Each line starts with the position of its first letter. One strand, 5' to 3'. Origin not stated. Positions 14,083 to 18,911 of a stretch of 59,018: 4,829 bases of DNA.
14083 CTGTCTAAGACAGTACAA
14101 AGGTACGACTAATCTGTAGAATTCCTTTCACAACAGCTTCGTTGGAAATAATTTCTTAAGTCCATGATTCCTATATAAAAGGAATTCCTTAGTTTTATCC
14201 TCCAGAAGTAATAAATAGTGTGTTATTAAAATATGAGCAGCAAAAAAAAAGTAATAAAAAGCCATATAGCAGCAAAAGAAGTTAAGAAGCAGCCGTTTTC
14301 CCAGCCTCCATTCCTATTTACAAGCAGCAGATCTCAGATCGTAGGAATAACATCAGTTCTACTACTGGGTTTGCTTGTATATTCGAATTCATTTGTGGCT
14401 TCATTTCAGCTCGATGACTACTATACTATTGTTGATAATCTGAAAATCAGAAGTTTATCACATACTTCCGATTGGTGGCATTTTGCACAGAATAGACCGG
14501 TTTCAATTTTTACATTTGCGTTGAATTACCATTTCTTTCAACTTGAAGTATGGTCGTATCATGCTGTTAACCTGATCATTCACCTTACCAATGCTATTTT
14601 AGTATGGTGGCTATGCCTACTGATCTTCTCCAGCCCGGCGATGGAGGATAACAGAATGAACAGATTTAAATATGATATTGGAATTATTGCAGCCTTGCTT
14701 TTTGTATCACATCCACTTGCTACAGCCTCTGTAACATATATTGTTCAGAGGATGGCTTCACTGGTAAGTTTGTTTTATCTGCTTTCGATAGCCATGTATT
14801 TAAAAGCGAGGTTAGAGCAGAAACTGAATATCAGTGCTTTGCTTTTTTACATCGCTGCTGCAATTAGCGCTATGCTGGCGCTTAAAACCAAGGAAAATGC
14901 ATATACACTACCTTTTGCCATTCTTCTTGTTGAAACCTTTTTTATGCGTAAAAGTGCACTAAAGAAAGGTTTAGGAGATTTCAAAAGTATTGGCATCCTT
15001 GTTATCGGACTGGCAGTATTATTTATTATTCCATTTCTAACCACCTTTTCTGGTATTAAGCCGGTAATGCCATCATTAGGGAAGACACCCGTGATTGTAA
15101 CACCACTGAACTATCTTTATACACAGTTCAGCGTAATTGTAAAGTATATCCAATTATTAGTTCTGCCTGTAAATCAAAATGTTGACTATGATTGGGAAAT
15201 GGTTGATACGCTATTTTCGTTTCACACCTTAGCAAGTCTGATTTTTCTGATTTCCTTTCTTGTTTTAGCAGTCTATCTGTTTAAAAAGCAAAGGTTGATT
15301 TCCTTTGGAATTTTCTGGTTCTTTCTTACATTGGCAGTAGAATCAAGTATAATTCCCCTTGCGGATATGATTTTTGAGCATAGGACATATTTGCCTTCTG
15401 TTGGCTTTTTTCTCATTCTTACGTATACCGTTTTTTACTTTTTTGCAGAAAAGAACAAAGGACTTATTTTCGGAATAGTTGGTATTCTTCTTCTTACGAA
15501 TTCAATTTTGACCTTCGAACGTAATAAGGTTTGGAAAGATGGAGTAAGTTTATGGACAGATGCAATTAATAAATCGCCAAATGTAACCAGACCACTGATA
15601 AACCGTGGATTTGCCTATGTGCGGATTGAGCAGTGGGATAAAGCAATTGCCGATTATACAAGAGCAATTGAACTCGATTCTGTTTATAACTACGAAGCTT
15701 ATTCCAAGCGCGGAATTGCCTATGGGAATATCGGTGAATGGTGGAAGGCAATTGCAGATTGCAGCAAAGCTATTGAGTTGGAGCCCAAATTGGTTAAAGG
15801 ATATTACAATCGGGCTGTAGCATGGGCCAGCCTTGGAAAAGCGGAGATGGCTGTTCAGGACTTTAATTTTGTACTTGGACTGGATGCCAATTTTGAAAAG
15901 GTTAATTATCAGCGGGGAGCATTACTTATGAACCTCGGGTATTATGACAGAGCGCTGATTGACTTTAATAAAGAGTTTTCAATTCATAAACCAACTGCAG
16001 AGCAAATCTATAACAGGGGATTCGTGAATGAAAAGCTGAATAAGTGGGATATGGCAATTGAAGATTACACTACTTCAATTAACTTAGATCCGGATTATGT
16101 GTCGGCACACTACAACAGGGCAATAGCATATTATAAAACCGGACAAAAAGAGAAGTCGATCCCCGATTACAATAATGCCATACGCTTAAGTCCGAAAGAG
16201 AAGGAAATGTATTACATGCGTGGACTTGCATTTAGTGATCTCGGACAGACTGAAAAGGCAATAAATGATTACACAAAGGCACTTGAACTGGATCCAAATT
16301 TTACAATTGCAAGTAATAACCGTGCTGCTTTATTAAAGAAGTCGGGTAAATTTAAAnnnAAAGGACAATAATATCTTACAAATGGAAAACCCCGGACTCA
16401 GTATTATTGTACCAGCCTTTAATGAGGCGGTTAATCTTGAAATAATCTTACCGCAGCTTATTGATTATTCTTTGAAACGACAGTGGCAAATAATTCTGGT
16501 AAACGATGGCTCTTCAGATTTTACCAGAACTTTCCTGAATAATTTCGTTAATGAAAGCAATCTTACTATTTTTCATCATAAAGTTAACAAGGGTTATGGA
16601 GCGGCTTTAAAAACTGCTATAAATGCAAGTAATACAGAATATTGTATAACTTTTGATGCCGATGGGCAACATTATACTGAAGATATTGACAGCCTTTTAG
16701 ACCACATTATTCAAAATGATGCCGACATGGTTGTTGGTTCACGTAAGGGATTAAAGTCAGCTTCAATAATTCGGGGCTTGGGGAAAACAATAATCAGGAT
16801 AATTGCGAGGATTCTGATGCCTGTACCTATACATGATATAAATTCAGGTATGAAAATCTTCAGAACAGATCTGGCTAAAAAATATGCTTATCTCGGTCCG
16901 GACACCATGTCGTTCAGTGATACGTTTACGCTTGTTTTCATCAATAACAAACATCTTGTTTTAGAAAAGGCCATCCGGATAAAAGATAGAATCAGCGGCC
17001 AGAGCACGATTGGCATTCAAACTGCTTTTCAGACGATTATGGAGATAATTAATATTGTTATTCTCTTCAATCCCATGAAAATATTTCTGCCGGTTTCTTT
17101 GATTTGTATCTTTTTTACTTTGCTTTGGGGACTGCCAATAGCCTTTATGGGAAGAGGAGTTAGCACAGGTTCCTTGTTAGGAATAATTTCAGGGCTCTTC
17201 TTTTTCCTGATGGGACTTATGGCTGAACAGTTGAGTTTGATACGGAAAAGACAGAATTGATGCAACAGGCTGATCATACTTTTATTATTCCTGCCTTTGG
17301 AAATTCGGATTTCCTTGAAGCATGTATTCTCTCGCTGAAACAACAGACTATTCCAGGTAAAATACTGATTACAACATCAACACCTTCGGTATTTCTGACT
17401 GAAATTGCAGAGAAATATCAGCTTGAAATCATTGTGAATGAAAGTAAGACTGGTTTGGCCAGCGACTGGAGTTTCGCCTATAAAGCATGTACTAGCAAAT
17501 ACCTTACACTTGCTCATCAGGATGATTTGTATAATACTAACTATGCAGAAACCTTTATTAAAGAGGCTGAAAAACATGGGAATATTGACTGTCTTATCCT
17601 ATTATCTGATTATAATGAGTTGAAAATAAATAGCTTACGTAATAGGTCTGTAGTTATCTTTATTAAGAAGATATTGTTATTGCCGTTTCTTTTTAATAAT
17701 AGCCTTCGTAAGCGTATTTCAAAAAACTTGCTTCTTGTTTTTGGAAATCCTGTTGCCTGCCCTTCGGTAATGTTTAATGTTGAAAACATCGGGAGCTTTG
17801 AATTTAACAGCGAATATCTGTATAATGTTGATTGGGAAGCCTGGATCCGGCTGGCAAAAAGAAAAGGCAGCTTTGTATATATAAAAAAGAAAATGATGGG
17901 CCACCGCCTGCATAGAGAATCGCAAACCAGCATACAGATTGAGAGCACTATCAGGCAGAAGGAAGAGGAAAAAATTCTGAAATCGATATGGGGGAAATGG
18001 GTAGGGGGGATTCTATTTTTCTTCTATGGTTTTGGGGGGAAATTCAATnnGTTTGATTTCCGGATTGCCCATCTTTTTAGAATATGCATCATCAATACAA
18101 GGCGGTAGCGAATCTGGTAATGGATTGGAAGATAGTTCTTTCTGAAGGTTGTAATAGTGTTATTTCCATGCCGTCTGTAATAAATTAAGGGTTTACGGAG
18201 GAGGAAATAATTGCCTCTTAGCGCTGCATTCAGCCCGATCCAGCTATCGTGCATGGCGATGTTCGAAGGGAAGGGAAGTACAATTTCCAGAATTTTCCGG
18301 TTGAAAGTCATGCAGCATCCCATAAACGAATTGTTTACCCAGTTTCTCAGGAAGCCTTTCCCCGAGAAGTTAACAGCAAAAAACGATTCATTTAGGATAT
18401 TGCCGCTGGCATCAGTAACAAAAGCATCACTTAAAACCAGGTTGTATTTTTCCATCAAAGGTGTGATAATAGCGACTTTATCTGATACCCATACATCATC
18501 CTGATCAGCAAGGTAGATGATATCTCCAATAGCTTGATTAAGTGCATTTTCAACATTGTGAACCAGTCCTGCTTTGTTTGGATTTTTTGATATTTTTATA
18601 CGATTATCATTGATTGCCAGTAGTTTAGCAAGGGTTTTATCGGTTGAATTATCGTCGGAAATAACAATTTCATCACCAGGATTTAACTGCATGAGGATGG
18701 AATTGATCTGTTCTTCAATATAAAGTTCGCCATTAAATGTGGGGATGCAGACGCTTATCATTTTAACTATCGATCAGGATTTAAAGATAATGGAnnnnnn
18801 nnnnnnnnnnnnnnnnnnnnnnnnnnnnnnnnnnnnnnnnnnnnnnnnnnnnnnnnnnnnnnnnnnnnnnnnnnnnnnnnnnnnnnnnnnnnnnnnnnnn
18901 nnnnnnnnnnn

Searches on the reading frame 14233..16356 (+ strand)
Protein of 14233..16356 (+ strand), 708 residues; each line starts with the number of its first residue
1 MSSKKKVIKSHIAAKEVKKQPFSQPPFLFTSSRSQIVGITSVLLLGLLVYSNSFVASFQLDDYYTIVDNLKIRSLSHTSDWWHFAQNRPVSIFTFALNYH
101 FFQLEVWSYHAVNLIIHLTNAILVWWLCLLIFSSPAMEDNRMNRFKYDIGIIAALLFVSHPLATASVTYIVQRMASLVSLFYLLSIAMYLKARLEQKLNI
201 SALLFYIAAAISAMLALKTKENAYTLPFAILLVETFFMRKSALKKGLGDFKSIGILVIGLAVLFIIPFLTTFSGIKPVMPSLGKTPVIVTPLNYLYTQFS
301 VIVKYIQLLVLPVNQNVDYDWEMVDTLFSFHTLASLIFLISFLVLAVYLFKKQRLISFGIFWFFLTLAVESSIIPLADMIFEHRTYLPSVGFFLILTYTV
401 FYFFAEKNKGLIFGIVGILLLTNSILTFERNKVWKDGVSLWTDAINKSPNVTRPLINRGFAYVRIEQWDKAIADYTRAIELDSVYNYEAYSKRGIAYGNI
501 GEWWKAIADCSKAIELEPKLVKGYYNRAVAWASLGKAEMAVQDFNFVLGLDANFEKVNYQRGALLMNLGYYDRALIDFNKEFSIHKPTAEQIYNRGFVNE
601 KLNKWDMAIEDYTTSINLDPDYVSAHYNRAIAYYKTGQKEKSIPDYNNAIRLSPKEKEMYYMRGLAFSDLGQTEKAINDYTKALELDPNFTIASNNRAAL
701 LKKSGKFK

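Call 8: search_protein_families(library=pfam, proteins=[window:14233-16356:+], max_evalue=0.01)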
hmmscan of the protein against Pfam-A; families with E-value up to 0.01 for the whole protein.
window:14233-16356:+ (708 aa): 16 families
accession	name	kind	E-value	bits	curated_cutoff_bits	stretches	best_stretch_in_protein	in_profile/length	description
PF00515.34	TPR_1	-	1.3e-49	164.5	27.8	6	659-690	3-34/34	Tetratricopeptide repeat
PF07719.23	TPR_2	-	7.6e-39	129.1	27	4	660-689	4-33/34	Tetratricopeptide repeat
PF13414.12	TPR_11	-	9.6e-36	121.7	26.8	4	602-637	7-42/42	TPR repeat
PF13181.12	TPR_8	-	1.3e-27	94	25.7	2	658-689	2-33/34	Tetratricopeptide repeat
PF13431.12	TPR_17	-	4.1e-25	86.3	24.4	2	612-642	2-32/34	Tetratricopeptide repeat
PF13371.12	TPR_9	-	1e-21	77.1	35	1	604-656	10-62/73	Tetratricopeptide repeat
PF13432.12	TPR_16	-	2.3e-14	53.9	32.7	1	601-655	9-63/65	Tetratricopeptide repeat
PF13424.12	TPR_12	-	5e-13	49.5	30.1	2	624-687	4-75/77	Tetratricopeptide repeat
PF13174.12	TPR_6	-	1.3e-10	41.6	26.3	0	660-689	3-32/33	Tetratricopeptide repeat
PF13428.12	TPR_14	-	4.9e-08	33.3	23.5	0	659-695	3-39/44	Tetratricopeptide repeat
PF25575.1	TPR_BSK1_C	-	2e-07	31.4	42.2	1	441-525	35-115/118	Serine/threonine-protein kinase BSK1-like, TPR repeats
PF14559.12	TPR_19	-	9.1e-07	29.6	25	0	604-641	6-43/68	Tetratricopeptide repeat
PF13176.12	TPR_7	-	8.2e-05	22.8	27.9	0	461-481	8-28/36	Tetratricopeptide repeat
PF12569.14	NatA_aux_su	-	0.00018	21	33.3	0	622-687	197-256/515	N-terminal acetyltransferase A, auxiliary subunit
PF24575.1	TPR_Slam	-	0.0029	18.4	35.2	0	593-640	51-98/104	Surface lipoprotein assembly modifier, N-terminal TPR repeats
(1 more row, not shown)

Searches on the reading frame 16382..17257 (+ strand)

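Call 73: search_protein_families(library=pfam, proteins=[window:16382-17257:+], max_evalue=0.00001)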
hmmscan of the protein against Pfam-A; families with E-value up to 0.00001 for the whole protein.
window:16382-17257:+ (292 aa): 1 family
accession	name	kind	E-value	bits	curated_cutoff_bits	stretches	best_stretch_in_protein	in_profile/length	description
PF00535.33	Glycos_transf_2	-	2.8e-27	96.2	23.3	1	7-167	1-166/168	Glycosyl transferase family 2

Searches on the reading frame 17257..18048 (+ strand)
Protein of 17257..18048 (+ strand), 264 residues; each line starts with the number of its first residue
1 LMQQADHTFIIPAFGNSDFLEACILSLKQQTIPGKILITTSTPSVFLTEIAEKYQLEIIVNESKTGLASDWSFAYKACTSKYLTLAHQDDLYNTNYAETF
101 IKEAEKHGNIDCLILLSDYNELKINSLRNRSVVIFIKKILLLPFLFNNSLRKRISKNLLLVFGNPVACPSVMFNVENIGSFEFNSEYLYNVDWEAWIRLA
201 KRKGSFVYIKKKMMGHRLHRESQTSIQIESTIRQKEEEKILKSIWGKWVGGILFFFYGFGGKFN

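Call 73: search_protein_families(library=pfam, proteins=[window:17257-18048:+], max_evalue=0.00001)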
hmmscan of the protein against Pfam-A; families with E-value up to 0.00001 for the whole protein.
window:17257-18048:+ (264 aa): 1 family
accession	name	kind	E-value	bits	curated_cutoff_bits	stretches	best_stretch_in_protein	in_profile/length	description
PF00535.33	Glycos_transf_2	-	5.7e-12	46.3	23.3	1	9-129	2-130/168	Glycosyl transferase family 2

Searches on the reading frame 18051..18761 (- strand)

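Call 73: search_protein_families(library=pfam, proteins=[window:18051-18761:-], max_evalue=0.00001)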
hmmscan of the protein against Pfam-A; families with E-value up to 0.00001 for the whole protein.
window:18051-18761:- (237 aa): 3 families
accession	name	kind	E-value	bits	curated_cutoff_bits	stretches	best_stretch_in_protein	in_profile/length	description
PF00535.33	Glycos_transf_2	-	2.3e-23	83.4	23.3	1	3-159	1-165/168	Glycosyl transferase family 2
PF13641.12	Glyco_tranf_2_3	-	6.9e-10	39.8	27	1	2-110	3-120/230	Glycosyltransferase like family 2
PF10111.15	Glyco_tranf_2_2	-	1e-08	35.5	27.3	1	4-107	2-110/276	Glycosyltransferase like family 2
